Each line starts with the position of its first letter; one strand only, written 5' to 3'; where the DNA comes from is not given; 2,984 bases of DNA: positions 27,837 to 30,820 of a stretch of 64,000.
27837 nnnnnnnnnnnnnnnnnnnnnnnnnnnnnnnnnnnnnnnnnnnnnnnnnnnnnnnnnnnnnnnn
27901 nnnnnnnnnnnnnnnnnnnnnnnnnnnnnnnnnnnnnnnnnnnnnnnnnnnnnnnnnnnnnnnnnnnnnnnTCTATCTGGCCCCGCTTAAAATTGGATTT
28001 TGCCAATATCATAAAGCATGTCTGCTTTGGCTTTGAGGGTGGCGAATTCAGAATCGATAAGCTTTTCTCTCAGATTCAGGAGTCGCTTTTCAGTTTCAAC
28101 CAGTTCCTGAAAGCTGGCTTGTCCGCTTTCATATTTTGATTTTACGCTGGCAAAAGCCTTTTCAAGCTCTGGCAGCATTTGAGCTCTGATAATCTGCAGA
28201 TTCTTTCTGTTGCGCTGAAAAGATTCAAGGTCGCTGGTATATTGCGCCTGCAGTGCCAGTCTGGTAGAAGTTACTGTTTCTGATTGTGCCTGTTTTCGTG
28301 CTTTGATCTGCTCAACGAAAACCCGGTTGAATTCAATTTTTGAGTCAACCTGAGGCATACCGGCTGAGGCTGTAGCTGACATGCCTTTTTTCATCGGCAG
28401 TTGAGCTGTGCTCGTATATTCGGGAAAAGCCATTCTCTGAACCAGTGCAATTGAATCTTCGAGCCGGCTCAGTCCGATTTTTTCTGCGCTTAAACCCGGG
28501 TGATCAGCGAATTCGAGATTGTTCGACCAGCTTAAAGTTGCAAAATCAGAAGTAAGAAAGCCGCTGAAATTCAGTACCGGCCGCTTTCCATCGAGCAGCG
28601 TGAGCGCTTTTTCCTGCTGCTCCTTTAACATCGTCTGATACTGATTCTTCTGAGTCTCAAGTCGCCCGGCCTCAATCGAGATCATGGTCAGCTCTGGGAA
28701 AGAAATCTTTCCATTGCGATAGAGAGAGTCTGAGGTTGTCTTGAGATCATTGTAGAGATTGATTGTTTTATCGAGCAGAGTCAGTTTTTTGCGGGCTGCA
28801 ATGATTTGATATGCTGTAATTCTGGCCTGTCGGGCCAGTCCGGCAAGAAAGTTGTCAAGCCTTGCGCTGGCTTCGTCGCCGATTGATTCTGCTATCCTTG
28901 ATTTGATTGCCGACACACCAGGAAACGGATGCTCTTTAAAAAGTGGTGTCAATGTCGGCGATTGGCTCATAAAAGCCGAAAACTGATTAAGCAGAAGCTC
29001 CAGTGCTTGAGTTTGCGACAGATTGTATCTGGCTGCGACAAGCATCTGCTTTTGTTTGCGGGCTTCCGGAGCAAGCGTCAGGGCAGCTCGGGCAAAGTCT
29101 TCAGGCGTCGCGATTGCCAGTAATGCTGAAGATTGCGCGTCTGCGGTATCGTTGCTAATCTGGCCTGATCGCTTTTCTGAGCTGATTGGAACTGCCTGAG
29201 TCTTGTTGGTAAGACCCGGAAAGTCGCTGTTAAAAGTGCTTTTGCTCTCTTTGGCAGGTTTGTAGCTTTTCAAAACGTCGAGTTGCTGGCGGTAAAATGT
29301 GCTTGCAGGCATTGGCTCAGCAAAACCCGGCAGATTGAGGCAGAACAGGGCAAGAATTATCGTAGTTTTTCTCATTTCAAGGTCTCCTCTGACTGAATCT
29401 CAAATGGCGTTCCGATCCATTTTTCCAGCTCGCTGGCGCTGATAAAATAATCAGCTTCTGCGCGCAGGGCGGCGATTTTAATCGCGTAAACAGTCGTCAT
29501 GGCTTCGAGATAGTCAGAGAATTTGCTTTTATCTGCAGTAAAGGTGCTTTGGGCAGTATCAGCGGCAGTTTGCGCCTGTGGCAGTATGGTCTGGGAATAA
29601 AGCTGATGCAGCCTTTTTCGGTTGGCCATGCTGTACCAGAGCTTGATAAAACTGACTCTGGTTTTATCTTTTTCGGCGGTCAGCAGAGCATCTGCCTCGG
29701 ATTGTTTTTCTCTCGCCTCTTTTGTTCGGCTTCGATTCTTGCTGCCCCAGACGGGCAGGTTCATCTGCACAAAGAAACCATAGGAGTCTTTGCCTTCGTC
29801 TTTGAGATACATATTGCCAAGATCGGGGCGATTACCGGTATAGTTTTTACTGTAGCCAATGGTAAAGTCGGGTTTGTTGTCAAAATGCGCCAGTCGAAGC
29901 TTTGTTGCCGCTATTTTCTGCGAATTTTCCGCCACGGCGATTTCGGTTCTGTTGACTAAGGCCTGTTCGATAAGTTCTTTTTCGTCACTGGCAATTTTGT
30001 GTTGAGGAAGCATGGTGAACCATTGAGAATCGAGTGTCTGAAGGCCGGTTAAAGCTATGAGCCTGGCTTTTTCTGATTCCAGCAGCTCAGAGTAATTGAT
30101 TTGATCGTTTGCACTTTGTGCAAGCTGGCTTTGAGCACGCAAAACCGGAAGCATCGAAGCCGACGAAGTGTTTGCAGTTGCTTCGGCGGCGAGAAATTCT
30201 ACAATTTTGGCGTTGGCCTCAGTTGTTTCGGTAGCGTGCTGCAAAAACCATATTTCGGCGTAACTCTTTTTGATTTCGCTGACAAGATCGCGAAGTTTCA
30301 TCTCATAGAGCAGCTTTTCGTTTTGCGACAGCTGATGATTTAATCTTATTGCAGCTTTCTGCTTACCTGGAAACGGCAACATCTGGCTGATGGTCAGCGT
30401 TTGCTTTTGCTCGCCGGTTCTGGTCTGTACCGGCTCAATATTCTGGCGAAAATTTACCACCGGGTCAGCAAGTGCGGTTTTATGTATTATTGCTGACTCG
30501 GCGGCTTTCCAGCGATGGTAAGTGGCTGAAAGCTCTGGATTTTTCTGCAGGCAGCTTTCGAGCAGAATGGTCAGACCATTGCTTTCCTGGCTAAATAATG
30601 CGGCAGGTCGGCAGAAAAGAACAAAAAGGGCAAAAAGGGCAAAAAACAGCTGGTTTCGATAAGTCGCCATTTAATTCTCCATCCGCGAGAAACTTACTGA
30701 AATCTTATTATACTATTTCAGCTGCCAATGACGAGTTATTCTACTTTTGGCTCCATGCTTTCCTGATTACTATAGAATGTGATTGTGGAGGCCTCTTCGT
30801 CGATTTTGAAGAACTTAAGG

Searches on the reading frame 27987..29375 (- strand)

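Call 55: search_protein_families(library=pfam, proteins=[window:27987-29375:-], max_evalue=0.001)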
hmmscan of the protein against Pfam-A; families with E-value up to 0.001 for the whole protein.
window:27987-29375:- (462 aa): 1 family
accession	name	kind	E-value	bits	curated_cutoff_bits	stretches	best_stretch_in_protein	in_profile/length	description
PF02321.23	OEP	-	1.6e-11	44.8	22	2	354-458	84-187/187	Outer membrane efflux protein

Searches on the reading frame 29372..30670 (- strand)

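Call 55: search_protein_families(library=pfam, proteins=[window:29372-30670:-], max_evalue=0.001)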
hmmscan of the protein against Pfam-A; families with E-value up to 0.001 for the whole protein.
window:29372-30670:- (432 aa): 1 family
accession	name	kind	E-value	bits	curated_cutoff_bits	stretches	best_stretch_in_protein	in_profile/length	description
PF02321.23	OEP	-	2.4e-31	109.4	22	2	231-420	2-187/187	Outer membrane efflux protein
